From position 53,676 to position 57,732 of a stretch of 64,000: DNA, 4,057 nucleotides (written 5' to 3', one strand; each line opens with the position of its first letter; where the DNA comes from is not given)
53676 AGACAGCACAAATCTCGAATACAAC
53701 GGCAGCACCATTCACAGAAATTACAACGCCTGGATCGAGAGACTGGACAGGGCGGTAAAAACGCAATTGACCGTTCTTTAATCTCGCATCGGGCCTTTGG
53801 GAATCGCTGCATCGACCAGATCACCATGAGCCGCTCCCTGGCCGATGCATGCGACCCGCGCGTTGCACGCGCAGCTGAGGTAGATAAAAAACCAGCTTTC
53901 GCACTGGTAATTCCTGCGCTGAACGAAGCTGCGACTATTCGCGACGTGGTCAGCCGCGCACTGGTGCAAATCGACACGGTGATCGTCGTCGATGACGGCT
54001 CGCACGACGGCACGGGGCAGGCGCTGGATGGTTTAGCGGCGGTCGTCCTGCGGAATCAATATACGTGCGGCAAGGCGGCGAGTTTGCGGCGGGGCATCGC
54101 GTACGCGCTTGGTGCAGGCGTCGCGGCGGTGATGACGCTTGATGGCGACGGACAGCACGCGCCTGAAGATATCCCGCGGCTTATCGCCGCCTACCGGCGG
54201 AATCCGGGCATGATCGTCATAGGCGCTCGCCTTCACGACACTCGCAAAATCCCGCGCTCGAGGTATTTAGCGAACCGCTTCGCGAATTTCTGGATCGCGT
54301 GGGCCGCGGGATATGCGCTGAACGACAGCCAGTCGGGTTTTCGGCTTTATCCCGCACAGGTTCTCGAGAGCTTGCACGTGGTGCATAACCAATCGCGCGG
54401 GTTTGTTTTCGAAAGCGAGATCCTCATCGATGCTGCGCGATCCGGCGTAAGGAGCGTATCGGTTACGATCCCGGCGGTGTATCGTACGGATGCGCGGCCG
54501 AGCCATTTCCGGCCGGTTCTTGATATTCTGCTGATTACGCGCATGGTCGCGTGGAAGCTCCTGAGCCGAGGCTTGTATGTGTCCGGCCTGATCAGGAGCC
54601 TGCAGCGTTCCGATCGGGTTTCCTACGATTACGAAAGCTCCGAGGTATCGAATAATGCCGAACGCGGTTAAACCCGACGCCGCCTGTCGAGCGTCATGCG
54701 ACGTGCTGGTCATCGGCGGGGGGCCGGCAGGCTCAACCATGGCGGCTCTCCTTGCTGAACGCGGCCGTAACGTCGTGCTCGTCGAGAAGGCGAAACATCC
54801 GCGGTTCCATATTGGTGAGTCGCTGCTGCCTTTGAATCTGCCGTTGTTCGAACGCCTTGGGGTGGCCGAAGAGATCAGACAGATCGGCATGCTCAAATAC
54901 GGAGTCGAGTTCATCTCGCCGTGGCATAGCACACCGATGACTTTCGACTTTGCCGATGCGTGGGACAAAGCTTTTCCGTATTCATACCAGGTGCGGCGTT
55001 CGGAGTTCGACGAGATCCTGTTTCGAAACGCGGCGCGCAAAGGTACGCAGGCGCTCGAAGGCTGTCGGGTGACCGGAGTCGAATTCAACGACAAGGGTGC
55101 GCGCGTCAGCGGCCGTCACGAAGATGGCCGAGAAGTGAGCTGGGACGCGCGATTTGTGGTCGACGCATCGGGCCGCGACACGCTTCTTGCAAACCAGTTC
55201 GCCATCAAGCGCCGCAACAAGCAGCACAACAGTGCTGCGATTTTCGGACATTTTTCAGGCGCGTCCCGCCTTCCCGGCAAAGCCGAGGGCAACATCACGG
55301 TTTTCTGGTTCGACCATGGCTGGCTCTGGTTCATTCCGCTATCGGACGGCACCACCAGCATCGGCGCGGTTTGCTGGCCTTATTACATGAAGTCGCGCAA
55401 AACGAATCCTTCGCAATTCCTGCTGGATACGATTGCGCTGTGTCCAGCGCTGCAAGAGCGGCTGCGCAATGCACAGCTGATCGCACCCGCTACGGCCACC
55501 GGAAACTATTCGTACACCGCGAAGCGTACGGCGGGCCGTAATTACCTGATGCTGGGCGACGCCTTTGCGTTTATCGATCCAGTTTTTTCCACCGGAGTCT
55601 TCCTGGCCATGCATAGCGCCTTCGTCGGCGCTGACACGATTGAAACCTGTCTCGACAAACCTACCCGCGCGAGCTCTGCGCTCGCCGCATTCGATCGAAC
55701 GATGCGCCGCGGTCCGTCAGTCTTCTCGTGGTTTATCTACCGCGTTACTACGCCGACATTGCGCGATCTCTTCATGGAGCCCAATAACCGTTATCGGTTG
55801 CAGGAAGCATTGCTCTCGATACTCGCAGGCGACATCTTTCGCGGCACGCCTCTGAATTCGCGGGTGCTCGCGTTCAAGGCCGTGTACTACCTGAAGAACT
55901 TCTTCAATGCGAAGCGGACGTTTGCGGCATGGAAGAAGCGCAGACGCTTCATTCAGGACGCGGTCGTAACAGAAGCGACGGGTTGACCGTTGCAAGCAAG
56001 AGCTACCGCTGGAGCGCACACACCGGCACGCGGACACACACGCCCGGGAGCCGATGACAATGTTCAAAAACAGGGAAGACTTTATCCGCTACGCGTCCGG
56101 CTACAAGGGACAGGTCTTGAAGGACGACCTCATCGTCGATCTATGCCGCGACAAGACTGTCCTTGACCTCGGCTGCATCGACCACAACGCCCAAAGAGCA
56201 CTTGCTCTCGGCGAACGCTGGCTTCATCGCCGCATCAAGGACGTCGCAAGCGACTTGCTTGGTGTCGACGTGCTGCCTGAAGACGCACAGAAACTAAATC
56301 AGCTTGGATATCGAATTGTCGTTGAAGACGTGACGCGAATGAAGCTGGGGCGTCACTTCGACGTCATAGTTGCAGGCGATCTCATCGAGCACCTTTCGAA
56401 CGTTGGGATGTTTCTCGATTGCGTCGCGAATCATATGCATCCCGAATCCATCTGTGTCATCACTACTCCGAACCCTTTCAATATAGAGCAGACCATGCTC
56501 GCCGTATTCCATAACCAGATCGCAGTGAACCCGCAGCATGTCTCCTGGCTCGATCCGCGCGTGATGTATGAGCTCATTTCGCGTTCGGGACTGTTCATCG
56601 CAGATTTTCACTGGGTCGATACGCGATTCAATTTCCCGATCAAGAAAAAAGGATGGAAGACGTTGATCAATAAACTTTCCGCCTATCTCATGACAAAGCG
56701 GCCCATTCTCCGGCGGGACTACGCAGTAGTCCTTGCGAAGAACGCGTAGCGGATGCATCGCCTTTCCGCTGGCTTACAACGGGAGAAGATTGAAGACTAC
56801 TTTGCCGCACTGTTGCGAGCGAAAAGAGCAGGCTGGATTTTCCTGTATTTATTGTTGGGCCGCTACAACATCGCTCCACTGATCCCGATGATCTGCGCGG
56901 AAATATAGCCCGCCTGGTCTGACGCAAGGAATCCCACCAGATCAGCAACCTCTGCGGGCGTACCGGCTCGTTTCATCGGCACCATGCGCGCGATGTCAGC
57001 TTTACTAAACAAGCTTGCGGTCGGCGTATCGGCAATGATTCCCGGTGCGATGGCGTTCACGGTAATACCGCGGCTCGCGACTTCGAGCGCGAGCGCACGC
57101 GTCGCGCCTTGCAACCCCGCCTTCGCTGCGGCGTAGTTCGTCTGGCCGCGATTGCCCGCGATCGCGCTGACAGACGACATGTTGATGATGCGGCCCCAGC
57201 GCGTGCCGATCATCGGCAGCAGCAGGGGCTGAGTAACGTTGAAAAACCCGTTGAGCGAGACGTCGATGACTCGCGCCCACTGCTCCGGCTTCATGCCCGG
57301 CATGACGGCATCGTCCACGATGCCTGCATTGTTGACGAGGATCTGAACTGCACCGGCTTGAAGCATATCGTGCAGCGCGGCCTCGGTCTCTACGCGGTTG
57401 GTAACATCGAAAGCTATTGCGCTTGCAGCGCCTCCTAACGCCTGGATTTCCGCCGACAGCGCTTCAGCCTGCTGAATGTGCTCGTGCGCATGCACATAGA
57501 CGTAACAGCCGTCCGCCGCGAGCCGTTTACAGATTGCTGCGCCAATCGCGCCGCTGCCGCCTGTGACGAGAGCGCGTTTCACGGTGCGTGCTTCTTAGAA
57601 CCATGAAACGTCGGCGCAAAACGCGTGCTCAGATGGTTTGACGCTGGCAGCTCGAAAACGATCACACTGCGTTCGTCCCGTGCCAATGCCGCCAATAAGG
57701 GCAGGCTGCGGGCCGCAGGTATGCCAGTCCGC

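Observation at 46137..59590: Aryl-polyene/xanthomonadin-like type II KS-ACP lipid cluster with export machinery and a halogenase, but no dehydratase, second ACP or aryl-starter enzyme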

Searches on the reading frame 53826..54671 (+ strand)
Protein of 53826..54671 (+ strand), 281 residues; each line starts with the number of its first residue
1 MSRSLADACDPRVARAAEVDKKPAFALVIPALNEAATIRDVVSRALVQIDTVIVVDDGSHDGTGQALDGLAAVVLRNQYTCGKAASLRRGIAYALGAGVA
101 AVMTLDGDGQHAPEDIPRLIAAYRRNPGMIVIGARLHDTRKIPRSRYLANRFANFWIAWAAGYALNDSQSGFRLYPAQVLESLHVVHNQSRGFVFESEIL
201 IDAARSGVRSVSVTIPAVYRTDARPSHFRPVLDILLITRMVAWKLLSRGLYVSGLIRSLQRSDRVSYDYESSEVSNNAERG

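Call 5: search_protein_families(library=pfam, proteins=[window:53826-54671:+], max_evalue=0.01)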
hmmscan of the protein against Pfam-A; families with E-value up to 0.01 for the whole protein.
window:53826-54671:+ (281 aa): 3 families
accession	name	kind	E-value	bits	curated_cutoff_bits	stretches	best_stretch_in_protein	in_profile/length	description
PF00535.33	Glycos_transf_2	-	6.5e-22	78.7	23.3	1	27-147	2-127/168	Glycosyl transferase family 2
PF13641.12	Glyco_tranf_2_3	-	0.00057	20.4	27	1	23-221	1-212/230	Glycosyltransferase like family 2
PF12804.13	NTP_transf_3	-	0.0011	19.6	27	1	35-134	24-122/160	MobA-like NTP transferase domain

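Call 7: search_protein_families(library=ncbifam, proteins=[window:53826-54671:+], max_evalue=0.01)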
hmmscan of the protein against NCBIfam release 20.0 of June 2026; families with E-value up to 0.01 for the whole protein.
window:53826-54671:+ (281 aa): 13 families
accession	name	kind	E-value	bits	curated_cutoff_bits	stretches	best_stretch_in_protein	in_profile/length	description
NF058614.1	PPMAGASynPpgS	equivalog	3.3e-24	85.6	370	1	27-212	4-191/226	polyprenyl-phospho-N-acetylgalactosaminyl synthase PpgS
TIGR04182.1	glyco_TIGR04182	equivalog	9.4e-23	81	325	1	27-240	4-213/293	S-layer glycoprotein N-glycosyltransferase AglJ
NF007986.1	PRK10714.1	equivalog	5.2e-11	42.1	529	1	26-191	9-180/316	undecaprenyl-phosphate 4-deoxy-4-formamido-L-arabinose transferase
NF047588.1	GlcsyltransPgfSStrep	equivalog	1.5e-10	40.8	500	1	27-189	5-173/308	glycosyltransferase PgfS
TIGR03937.1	PgaC_IcaA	equivalog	2.6e-10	39.8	422.3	1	15-129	37-156/407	poly-beta-1,6-N-acetyl-D-glucosamine synthase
NF041875.1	EPS_EpsD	equivalog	3.1e-08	33.4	370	1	28-140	4-121/325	exopolysaccharide biosynthesis glycosyltransferase EpsD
TIGR03469.1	HpnB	hypoth_equivalog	8.7e-08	31.6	379.25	1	18-125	39-162/386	hopene-associated glycosyltransferase HpnB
NF041391.1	DPhHxTase_Halo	equivalog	1.6e-07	30.6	375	1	32-208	4-174/213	dolichyl-phosphate hexose transferase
TIGR04283.1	glyco_like_mftF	equivalog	1.9e-07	30.9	182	1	27-97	3-74/221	TIGR04283 family arsenosugar biosynthesis glycosyltransferase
NF010496.0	PRK13915.1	equivalog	4.5e-07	29.3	262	1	15-79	23-93/307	glucosyl-3-phosphoglycerate synthase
NF041865.1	EpsU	equivalog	0.00076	18.6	700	1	14-113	30-137/394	exopolysaccharide biosynthesis GT2 family glycosyltransferase EpsU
NF050113.1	gal_furan_GlfT1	equivalog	0.00081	18.8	330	1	40-117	19-98/290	galactofuranosyltransferase GlfT1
NF045692.1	OglycostaseCruG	equivalog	0.0025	16.8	600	1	14-67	32-88/386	2'-O-glycosyltransferase CruG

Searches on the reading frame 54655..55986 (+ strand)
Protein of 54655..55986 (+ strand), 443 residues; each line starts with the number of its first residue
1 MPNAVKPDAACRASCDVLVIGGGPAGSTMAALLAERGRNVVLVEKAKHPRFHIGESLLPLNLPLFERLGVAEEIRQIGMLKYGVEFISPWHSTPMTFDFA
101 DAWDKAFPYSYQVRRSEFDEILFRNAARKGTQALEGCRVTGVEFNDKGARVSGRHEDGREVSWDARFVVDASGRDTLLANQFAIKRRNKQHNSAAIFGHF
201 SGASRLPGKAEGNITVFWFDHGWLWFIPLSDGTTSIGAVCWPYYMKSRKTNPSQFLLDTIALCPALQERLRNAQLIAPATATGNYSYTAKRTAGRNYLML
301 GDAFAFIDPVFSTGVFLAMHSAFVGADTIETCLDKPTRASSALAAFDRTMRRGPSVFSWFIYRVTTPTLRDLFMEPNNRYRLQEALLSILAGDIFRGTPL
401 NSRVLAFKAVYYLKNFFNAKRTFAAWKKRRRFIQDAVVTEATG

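Call 5: search_protein_families(library=pfam, proteins=[window:54655-55986:+], max_evalue=0.01)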
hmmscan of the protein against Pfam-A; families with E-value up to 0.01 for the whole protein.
window:54655-55986:+ (443 aa): 13 families
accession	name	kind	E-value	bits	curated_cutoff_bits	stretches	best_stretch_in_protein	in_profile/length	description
PF04820.20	Trp_halogenase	-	3.2e-35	122.3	21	2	105-362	147-383/458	Tryptophan halogenase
PF01494.25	FAD_binding_3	-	3.4e-20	73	22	1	15-323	2-312/349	FAD binding domain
PF01266.30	DAO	-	5.3e-14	53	27.9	2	16-49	1-34/353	FAD dependent oxidoreductase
PF12831.13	FAD_oxidored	-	2.3e-08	34.2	27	1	16-178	1-150/416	FAD dependent oxidoreductase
PF05834.18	Lycopene_cycl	-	2.8e-08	33.7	23.4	1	16-173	1-140/380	Lycopene cyclase protein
PF13450.12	NAD_binding_8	-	8.5e-08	32.8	21.9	1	19-52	1-34/68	NAD(P)-binding Rossmann-like domain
PF00890.30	FAD_binding_2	-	2.4e-07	30.8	20.4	1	16-50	1-35/414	FAD binding domain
PF07992.20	Pyr_redox_2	-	2.1e-05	24.5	26.1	1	16-49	2-36/291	Pyridine nucleotide-disulphide oxidoreductase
PF03486.20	HI0933_like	-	9.2e-05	22.4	50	1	16-49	2-35/244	HI0933-like protein Rossmann domain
PF00070.33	Pyr_redox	-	0.00014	22.8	22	1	17-50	2-35/82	Pyridine nucleotide-disulphide oxidoreductase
PF01946.23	Thi4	-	0.00089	19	26.2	0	13-45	16-49/235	Thi4 family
PF01134.28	GIDA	-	0.0029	17.2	22.1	1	16-45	1-30/391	Glucose inhibited division protein A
PF13738.12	Pyr_redox_3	-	0.0068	16.1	30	0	18-48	1-32/305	Pyridine nucleotide-disulphide oxidoreductase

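Call 7: search_protein_families(library=ncbifam, proteins=[window:54655-55986:+], max_evalue=0.01)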
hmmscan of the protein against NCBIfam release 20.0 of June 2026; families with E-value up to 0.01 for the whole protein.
window:54655-55986:+ (443 aa): 101 families (the best 25 are shown)
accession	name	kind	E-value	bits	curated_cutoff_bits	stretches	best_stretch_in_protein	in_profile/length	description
NF033113.0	halo_ClmS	equivalog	5.2e-57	193.6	900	1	15-352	3-344/570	chloramphenicol-biosynthetic FADH2-dependent halogenase CmlS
NF049967.1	QhpG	equivalog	1.7e-50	172.2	240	1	17-344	1-301/423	flavin-dependent monooxygenase QhpG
NF038171.1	maturase_LodB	equivalog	2.9e-35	122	400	1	16-338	1-320/361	lysine-epsilon-oxidase maturase LodB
TIGR02032.1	GG-red-SF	subfamily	5.2e-34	118.3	158.8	1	16-329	2-297/297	geranylgeranyl reductase family protein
NF038174.1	maturase_GoxB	equivalog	2.9e-22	79.2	400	1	16-355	2-333/358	glycine oxidase maturase GoxB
NF045655.1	MkRedMenJ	equivalog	5.4e-16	58.5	700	1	14-331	4-317/406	menaquinone reductase MenJ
NF005313.0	PRK06847.1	subfamily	8.9e-16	57.8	372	1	16-173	6-160/375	hypothetical protein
NF004832.0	PRK06184.1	subfamily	2.5e-14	53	476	1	13-186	5-181/506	hypothetical protein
NF004829.0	PRK06183.1-3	subfamily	8.8e-14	51.1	390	1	12-177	6-176/520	bifunctional 3-(3-hydroxy-phenyl)propionate/3-hydroxycinnamic acid hydroxylase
NF041080.1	DGGGPL_reductase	equivalog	1.3e-13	50.7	580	1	16-342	3-324/447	digeranylgeranylglycerophospholipid reductase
NF006092.0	PRK08244.1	equivalog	2e-13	49.9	644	1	15-237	3-216/494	monooxygenase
NF005691.0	PRK07494.1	equivalog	4.7e-13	48.4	459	1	13-348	7-333/404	UbiH/UbiF family hydroxylase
NF041385.1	Dggglyphlred_Halo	equivalog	1.3e-12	47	700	2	116-347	95-333/405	digeranylgeranylglycerophospholipid reductase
TIGR01988.1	Ubi-OHases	subfamily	1.9e-12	46.7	224.65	1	16-349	1-334/387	ubiquinone biosynthesis hydroxylase, UbiH/UbiF/VisC/COQ6 family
TIGR02023.1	BchP-ChlP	subfamily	4.2e-12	45.8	343.3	1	16-183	2-162/388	geranylgeranyl diphosphate reductase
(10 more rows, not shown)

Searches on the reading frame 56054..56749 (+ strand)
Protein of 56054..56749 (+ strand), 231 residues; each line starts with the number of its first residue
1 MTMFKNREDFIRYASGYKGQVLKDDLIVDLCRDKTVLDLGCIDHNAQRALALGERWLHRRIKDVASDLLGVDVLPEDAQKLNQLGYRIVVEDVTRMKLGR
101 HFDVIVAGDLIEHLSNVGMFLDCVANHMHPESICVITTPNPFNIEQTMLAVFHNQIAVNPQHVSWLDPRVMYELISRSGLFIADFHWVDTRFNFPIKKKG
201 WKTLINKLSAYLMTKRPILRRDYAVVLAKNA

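Call 5: search_protein_families(library=pfam, proteins=[window:56054-56749:+], max_evalue=0.01)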
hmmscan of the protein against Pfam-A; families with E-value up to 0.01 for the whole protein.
window:56054-56749:+ (231 aa): 4 families
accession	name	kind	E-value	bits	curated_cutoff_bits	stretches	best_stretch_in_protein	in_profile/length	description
PF13489.12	Methyltransf_23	-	2.4e-11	44.1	27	1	32-180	22-159/164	Methyltransferase domain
PF08241.18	Methyltransf_11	-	8.5e-05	23.6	21.2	1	53-136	6-95/95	Methyltransferase domain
PF13847.12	Methyltransf_31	-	0.0014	18.8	27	1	77-145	47-123/145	Methyltransferase domain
PF08242.18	Methyltransf_12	-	0.0015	19.7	30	1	68-131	23-95/98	Methyltransferase domain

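Call 7: search_protein_families(library=ncbifam, proteins=[window:56054-56749:+], max_evalue=0.01)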
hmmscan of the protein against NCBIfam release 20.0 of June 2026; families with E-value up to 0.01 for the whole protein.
window:56054-56749:+ (231 aa): 2 families
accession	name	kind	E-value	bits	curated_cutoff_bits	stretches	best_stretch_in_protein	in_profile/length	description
TIGR01983.1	UbiG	equivalog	2.4e-08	33.6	102.95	1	29-141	46-156/228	bifunctional 2-polyprenyl-6-hydroxyphenol methylase/3-demethylubiquinol 3-O-methyltransferase UbiG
TIGR04345.1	ovoA_Cterm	equivalog_domain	0.0031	17.1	170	1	100-148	133-181/242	putative 4-mercaptohistidine N1-methyltransferase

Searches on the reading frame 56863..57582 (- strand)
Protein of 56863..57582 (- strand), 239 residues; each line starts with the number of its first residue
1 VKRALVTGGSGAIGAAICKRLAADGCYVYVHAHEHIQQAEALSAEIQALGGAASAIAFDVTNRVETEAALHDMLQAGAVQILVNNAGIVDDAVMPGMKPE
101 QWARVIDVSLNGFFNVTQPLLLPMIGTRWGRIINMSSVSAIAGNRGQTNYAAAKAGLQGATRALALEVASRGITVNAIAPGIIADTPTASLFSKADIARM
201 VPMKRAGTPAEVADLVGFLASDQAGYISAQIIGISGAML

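Call 5: search_protein_families(library=pfam, proteins=[window:56863-57582:-], max_evalue=0.01)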
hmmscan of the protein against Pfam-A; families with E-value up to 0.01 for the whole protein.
window:56863-57582:- (239 aa): 5 families
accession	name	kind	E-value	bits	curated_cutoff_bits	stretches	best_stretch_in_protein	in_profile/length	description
PF00106.31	adh_short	-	1e-49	169.1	26.6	1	2-189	1-187/195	short chain dehydrogenase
PF13561.12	adh_short_C2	-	1.3e-46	159.6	27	1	12-235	7-232/236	Enoyl-(Acyl carrier protein) reductase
PF08659.16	KR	-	3.5e-20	73.1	22.6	1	5-183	4-178/180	KR domain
PF01370.27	Epimerase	-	8.8e-07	29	20.9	1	4-87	1-76/240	NAD dependent epimerase/dehydratase family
PF01073.25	3Beta_HSD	-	0.0023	17.4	22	1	5-145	1-124/280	3-beta hydroxysteroid dehydrogenase/isomerase family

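Call 7: search_protein_families(library=ncbifam, proteins=[window:56863-57582:-], max_evalue=0.01)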
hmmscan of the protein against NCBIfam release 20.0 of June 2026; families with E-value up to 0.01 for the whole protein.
window:56863-57582:- (239 aa): 236 families (the best 25 are shown)
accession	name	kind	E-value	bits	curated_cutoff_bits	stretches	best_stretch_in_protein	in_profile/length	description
NF004200.0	PRK05653.1-5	equivalog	2.3e-102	341.7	273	1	2-239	3-242/242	3-oxoacyl-ACP reductase FabG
NF009466.0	PRK12826.1-2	subfamily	2.1e-77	259.9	222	1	2-238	4-244/248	3-oxoacyl-ACP reductase FabG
NF053542.1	FlxB_rubin_SDR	equivalog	2.5e-76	256.5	340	1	2-237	1-238/239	flexirubin biosynthesis SDR family reductase FlxB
TIGR01831.1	fabG_rel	equivalog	6.4e-74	248.3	338.85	1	5-239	2-239/239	3-ketoacyl-ACP reductase FabG2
TIGR01830.1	3oxo_ACP_reduc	equivalog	1.6e-73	247.4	297.75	1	4-238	1-238/239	3-oxoacyl-[acyl-carrier-protein] reductase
TIGR01829.1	AcAcCoA_reduct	subfamily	7.3e-67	225.5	302.1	1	4-237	3-239/242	acetoacetyl-CoA reductase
NF004197.0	PRK05653.1-1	equivalog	3.8e-65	220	332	1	2-238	8-246/249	3-oxoacyl-ACP reductase FabG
NF004198.0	PRK05653.1-3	equivalog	1.7e-63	214.4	296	1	2-238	8-246/248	3-oxoacyl-ACP reductase FabG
NF009464.0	PRK12824.1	subfamily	2.1e-62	211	269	1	2-237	3-241/245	3-oxoacyl-ACP reductase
NF004199.0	PRK05653.1-4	equivalog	3.2e-60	203.8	301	1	2-238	6-245/247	3-oxoacyl-ACP reductase FabG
NF009547.0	PRK12936.1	subfamily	2.1e-54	184.7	436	1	2-238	7-242/245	3-ketoacyl-(acyl-carrier-protein) reductase NodG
NF047420.2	EF_P_mod_YmfI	equivalog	2.5e-53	181.2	238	1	4-238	2-235/236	elongation factor P 5-aminopentanone reductase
NF006110.0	PRK08261.1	equivalog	1.9e-50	172.1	410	1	2-237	215-449/454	3-oxoacyl-ACP reductase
NF040605.2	mycolic_FabG1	exception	5.3e-50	170.4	420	1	4-238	4-229/233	3-oxoacyl-ACP reductase FabG1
NF009548.0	PRK12938.1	equivalog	6.3e-48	163.7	472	1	4-230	6-235/246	3-ketoacyl-ACP reductase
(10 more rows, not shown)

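Call 44: search_solved_structures(query=window:56863-57582:-, max_evalue=1e-50)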
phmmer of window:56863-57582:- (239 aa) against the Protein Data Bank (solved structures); distinct sequences matched with E-value up to 1e-50: 4.
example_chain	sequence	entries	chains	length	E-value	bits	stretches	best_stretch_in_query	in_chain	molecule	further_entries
4iiu_A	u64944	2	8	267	6.2e-60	205.8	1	3-239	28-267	3-oxoacyl-[acyl-carrier protein] reductase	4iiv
7caw_A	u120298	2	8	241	8.3e-59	202.2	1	2-238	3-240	3-oxoacyl-ACP reductase FabG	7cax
6nrp_A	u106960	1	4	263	1.1e-58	201.7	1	2-238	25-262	3-oxoacyl-ACP reductase FabG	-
7czc_A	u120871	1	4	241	2.1e-58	200.8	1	2-238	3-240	3-oxoacyl-ACP reductase FabG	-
